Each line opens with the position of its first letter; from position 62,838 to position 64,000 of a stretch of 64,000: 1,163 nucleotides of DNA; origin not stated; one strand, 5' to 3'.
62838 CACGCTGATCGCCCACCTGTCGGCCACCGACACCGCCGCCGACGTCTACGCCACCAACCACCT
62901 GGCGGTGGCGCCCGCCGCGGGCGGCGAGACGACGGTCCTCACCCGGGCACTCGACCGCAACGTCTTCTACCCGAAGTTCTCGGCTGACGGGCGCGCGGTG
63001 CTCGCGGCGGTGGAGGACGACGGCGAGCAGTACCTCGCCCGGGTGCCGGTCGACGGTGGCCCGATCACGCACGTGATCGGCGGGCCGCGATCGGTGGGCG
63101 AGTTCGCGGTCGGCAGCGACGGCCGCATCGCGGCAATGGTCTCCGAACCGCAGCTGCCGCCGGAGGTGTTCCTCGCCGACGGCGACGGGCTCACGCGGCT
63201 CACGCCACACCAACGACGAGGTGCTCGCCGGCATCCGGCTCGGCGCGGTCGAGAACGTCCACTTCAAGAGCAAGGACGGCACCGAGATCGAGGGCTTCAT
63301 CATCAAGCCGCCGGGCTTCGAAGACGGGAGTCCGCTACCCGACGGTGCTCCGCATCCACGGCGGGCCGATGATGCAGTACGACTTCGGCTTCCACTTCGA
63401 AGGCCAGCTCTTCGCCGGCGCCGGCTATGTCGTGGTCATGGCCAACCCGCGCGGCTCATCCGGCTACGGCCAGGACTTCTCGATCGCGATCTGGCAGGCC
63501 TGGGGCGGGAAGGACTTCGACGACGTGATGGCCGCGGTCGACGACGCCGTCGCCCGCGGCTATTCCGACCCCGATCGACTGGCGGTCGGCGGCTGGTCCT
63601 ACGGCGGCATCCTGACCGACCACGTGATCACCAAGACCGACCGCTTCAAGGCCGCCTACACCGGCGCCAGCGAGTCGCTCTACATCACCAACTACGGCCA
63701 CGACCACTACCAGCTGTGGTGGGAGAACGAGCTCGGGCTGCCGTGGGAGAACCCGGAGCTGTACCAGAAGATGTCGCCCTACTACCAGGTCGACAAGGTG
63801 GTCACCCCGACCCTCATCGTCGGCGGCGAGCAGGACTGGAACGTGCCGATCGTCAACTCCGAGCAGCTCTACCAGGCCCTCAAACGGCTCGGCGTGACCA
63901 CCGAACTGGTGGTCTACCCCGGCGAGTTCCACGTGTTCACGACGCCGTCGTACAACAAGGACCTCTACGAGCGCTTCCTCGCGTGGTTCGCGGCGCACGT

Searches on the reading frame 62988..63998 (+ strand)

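Call 20: search_protein_families(library=pfam, proteins=[window:62988-63998:+], max_evalue=0.001)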
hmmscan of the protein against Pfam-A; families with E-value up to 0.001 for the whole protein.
window:62988-63998:+ (337 aa): 9 families
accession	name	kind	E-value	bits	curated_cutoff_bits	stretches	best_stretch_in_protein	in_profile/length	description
PF00326.27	Peptidase_S9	-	1.8e-54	184.9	22.6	1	135-336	3-208/213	Prolyl oligopeptidase family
PF02129.25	Peptidase_S15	-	3.3e-12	47.1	23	2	255-313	205-259/262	X-Pro dipeptidyl-peptidase (S15 family)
PF01738.24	DLH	-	7.8e-10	39.1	21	1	142-323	37-194/217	Dienelactone hydrolase family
PF20434.5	BD-FAE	-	5e-09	36.4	26.8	1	250-298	166-215/215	BD-FAE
PF07859.19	Abhydrolase_3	-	1.3e-08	35.4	25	1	177-318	49-209/210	alpha/beta hydrolase fold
PF00561.26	Abhydrolase_1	-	5.9e-05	23.3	25.8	0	238-315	176-238/245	alpha/beta hydrolase fold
PF12146.15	Hydrolase_4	-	5.9e-05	22.9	27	0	267-316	186-233/239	Serine aminopeptidase, S33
PF03959.19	FSH1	-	0.00024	21.3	21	1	261-315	149-200/211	Serine hydrolase (FSH1)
PF12740.14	PETase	-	0.0004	20.3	28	0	180-224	110-153/263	PET hydrolase-like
